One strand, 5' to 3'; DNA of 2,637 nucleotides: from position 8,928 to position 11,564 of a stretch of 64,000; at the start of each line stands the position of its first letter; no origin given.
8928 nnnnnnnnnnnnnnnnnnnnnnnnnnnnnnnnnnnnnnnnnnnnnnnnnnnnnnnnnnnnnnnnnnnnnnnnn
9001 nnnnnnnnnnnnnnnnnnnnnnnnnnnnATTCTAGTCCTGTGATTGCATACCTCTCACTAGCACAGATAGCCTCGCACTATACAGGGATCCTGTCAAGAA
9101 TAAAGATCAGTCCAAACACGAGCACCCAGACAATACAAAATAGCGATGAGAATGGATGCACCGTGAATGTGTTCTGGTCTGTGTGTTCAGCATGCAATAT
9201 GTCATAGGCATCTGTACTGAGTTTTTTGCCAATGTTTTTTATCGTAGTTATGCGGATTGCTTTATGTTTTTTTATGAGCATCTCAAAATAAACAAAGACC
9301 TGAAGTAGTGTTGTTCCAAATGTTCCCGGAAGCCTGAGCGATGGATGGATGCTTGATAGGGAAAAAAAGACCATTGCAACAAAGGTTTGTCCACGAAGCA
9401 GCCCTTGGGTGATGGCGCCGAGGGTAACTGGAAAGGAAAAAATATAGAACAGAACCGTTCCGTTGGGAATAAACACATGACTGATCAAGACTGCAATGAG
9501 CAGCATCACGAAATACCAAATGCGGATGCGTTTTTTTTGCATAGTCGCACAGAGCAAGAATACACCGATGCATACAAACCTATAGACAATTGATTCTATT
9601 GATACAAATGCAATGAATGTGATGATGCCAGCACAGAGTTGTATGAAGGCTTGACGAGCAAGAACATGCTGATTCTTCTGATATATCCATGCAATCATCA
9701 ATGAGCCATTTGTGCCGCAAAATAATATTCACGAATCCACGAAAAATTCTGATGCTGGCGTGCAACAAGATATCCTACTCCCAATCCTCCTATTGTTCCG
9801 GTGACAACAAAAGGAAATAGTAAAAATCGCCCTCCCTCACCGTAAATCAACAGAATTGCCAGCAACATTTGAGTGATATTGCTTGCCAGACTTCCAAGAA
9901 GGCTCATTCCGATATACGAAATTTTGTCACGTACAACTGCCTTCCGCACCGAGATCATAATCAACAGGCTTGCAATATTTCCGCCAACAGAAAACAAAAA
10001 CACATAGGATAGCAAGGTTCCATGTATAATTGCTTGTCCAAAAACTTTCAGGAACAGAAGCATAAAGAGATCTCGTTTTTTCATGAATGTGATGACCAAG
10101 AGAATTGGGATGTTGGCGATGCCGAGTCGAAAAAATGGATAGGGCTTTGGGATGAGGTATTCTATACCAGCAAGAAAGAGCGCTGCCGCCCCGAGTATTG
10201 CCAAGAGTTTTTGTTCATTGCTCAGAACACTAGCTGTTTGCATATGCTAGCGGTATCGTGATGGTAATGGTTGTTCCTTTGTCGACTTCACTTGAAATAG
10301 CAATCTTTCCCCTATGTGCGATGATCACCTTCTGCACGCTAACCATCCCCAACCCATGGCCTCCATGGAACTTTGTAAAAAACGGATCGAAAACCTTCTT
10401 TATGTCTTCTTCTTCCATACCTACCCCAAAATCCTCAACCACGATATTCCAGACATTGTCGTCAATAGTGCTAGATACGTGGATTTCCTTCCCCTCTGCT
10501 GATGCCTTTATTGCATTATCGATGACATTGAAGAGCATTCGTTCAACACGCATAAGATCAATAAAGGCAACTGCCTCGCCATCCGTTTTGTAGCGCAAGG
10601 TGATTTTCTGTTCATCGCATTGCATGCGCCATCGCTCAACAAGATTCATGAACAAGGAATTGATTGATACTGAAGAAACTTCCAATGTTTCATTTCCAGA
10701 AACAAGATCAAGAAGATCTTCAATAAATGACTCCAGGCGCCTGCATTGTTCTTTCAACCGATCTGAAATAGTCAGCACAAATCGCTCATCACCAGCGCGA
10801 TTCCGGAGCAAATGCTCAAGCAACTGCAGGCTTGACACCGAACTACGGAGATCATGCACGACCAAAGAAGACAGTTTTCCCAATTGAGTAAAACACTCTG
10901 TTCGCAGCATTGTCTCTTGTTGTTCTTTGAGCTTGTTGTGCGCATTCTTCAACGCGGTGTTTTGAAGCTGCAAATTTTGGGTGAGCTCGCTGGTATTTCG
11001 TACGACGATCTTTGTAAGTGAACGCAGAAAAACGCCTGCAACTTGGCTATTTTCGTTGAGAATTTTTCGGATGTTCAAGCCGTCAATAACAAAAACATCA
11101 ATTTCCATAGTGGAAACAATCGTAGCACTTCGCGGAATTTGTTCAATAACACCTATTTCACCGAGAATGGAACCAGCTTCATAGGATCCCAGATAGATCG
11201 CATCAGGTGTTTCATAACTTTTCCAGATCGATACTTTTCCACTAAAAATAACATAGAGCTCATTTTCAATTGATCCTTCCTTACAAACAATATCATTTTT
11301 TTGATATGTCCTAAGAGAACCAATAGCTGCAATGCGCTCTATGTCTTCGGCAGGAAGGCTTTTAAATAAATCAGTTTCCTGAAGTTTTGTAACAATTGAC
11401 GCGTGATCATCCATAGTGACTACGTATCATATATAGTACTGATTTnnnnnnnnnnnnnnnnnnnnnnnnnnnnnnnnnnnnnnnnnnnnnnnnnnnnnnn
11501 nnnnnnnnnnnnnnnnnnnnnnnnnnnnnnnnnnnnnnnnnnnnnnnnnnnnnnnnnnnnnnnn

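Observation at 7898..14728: Eight co-directional genes of unknown function forming an envelope/sensor array: membrane protein, lipoprotein, two FlaA-like paralogues, cNMP-histidine kinase, two membrane proteins, VOC protein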

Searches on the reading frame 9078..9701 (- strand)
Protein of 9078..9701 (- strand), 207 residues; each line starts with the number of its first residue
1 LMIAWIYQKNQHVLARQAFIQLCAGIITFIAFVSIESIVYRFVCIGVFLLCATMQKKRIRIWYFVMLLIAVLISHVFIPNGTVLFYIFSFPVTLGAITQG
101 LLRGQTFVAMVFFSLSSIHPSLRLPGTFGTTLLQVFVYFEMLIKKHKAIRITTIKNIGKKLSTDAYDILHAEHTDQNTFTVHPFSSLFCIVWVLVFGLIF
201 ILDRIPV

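Call 3: search_protein_families(library=pfam, proteins=[window:9078-9701:-], max_evalue=0.1)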
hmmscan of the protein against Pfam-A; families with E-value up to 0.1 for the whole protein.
window:9078-9701:- (207 aa): 0 families

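Call 4: search_protein_families(library=ncbifam, proteins=[window:9078-9701:-], max_evalue=0.1)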
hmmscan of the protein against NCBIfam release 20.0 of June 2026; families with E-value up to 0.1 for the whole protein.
window:9078-9701:- (207 aa): 0 families

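Call 63: search_solved_structures(query=window:9078-9701:-, max_evalue=10)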
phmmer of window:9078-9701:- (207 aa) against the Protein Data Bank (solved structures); distinct sequences matched with E-value up to 10: 1.
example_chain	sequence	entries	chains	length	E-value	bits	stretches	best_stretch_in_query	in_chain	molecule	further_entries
7rro_e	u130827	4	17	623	0.44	13.9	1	15-66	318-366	Cilia and flagella associated protein 52 | Cilia- and flagella-associated protein 52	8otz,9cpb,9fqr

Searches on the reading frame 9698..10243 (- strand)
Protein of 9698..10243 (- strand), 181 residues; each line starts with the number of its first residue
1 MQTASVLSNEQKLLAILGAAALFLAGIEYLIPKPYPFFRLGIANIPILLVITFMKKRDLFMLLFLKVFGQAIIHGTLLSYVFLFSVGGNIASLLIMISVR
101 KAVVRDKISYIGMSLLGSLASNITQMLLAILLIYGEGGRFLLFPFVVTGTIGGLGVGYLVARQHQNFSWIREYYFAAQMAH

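Call 3: search_protein_families(library=pfam, proteins=[window:9698-10243:-], max_evalue=0.1)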
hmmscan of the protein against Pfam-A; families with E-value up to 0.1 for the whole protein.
window:9698-10243:- (181 aa): 1 family
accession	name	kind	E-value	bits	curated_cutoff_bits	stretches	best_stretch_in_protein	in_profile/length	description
PF07456.16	Hpre_diP_synt_I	-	4.8e-30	105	30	1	17-161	1-145/147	Heptaprenyl diphosphate synthase component I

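Call 4: search_protein_families(library=ncbifam, proteins=[window:9698-10243:-], max_evalue=0.1)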
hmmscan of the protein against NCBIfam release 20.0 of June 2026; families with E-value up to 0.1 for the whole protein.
window:9698-10243:- (181 aa): 0 families

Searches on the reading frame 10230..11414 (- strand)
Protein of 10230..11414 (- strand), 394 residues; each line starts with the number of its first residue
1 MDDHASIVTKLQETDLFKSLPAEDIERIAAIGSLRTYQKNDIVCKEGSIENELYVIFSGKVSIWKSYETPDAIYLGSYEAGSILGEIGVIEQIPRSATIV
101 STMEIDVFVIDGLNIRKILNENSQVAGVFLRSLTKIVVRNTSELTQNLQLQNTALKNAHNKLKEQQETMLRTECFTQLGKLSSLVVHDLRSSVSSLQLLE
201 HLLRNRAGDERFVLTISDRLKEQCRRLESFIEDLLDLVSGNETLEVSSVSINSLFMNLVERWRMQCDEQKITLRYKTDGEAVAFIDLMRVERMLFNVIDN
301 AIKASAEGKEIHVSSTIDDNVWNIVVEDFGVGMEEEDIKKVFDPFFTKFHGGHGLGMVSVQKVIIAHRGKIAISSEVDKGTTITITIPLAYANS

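Call 3: search_protein_families(library=pfam, proteins=[window:10230-11414:-], max_evalue=0.1)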
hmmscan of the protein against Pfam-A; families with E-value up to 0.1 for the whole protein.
window:10230-11414:- (394 aa): 5 families
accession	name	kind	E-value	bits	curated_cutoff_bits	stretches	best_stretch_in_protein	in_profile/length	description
PF02518.31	HATPase_c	-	1.5e-24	87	26.4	1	286-390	2-110/111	Histidine kinase-, DNA gyrase B-, and HSP90-like ATPase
PF00027.35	cNMP_binding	-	9e-15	54.9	27.5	1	35-122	2-89/89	Cyclic nucleotide-binding domain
PF13589.12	HATPase_c_3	-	2.1e-06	28.3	25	1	289-342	2-54/137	Histidine kinase-, DNA gyrase B-, and HSP90-like ATPase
PF14501.12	HATPase_c_5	-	3.1e-06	27.5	22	1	292-387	8-101/102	GHKL domain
PF00512.31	HisKA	-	0.0005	20.5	26.9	1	179-239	3-62/66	His Kinase A (phospho-acceptor) domain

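Call 4: search_protein_families(library=ncbifam, proteins=[window:10230-11414:-], max_evalue=0.1)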
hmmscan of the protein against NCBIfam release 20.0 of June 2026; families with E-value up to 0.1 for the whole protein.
window:10230-11414:- (394 aa): 98 families (the best 25 are shown)
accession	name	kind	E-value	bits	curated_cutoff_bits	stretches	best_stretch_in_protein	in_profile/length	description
NF008468.0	PRK11360.1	equivalog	1.1e-35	123.1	646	1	162-390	380-609/616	two-component system sensor histidine kinase AtoS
NF046044.1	PnpS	equivalog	2.7e-33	115.5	400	1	185-388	177-390/390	two-component system histidine kinase PnpS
NF007688.0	PRK10364.1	equivalog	8e-33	113.9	479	1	161-390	223-452/460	two-component system sensor histidine kinase ZraS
NF033092.0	HK_WalK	equivalog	2.5e-30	105.6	725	1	185-389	379-594/594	cell wall metabolism sensor histidine kinase WalK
NF007007.0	PRK09470.1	equivalog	6.2e-27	94.6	486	1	177-390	244-460/463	envelope stress sensor histidine kinase CpxA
NF008312.0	PRK11100.1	equivalog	1.2e-26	93.6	356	1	129-389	205-474/477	two-component system sensor histidine kinase CreC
TIGR02966.1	phoR_proteo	equivalog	2e-26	92.8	334.2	1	185-386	121-332/333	phosphate regulon sensor histidine kinase PhoR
NF041735.1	hist_kin_RppB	equivalog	3.6e-26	91.9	400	1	175-388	213-438/438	two-component system sensor histidine kinase RppB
NF040691.1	MtrAB_MtrB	equivalog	2.7e-25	89.4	450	1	167-389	259-492/507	MtrAB system histidine kinase MtrB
TIGR02916.1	PEP_his_kin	equivalog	9.4e-25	87.3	300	1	150-388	445-679/679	XrtA/PEP-CTERM system histidine kinase PrsK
NF045900.1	HisKinCpxALeg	equivalog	1.9e-24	86.2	800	1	154-388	212-450/451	two-component system sensor histidine kinase CpxA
NF041947.1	LuxQ_Vibrio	equivalog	7.1e-24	83.7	1200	1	186-392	480-699/843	quorum-sensing autoinducer 2 sensor kinase/phosphatase LuxQ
NF006800.0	PRK09303.1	equivalog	2.9e-23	82.4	342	1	145-390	120-378/383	histidine kinase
NF047874.1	MASE3_PAS_HK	subfamily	4.1e-22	78.7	560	1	153-390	384-626/655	MASE3 domain-containing sensor histidine kinase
TIGR01386.1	cztS_silS_copS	subfamily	4.8e-22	78.6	292.55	1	144-388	207-457/457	heavy metal sensor histidine kinase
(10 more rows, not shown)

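Call 5: find_encoding_contigs(protein=window:10230-11414:-, flank=10000, max_places=6)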
Protein window:10230-11414:- (394 aa): no gene with exactly this product is on record in the collection.

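Call 73: find_related_loci(query=A4, collection=metagenome_contigs, flank=4000)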
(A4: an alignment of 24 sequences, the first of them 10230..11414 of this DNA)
Query A4 (394 aa) in metagenome_contigs; peptide patterns used: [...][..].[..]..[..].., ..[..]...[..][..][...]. (x = any residue, [..] = any of these).
600 stretches matched a pattern (row limit reached: there are more); 464 encode a relative of the query (tblastn E <= 1e-3); the best 80 are kept; 80 distinct loci.
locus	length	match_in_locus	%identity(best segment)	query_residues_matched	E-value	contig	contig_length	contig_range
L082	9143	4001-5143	32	11-391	1e-65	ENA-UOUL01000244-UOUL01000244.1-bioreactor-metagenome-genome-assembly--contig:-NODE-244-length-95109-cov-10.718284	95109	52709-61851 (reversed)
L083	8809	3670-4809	32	11-389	1e-64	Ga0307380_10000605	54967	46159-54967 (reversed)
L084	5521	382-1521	34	11-389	1e-64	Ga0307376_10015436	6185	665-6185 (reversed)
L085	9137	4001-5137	31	11-388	1e-64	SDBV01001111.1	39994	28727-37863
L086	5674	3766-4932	32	6-389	3e-64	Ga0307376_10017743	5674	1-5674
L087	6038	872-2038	32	6-389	3e-64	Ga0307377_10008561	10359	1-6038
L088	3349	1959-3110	30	11-393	1e-62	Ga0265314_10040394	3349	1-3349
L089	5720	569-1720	30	11-393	2e-62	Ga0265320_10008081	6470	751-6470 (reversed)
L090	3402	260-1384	32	11-389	2e-62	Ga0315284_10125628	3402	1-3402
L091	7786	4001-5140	31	11-389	6e-62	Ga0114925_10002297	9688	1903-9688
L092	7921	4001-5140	32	11-389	1e-61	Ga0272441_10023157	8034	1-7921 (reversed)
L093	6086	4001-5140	31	11-389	2e-61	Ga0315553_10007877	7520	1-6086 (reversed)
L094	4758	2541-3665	32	11-389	3e-61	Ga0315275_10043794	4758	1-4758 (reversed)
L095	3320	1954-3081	31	11-388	4e-61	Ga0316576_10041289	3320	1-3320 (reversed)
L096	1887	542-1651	32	16-389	6e-63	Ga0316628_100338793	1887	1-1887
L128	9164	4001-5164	30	3-389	2e-54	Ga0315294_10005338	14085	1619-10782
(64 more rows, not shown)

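Call 76: search_protein_families(library=pfam, proteins=[L091:2810-3589:+, L085:2819-3592:+, L128:2801-3637:+], max_evalue=0.1)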
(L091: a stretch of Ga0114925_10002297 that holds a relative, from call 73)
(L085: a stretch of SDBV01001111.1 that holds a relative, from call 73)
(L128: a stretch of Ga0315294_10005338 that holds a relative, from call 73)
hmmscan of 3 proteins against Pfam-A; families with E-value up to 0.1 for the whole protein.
L091:2810-3589:+ (259 aa): 1 family
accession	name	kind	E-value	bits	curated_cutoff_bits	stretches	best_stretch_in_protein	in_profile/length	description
PF21960.2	RCF1-5-like_lid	-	0.064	13.7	27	0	68-86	10-29/43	RCF1/5-like, AAA+ ATPase lid domain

L085:2819-3592:+ (257 aa): 0 families

L128:2801-3637:+ (278 aa): 0 families
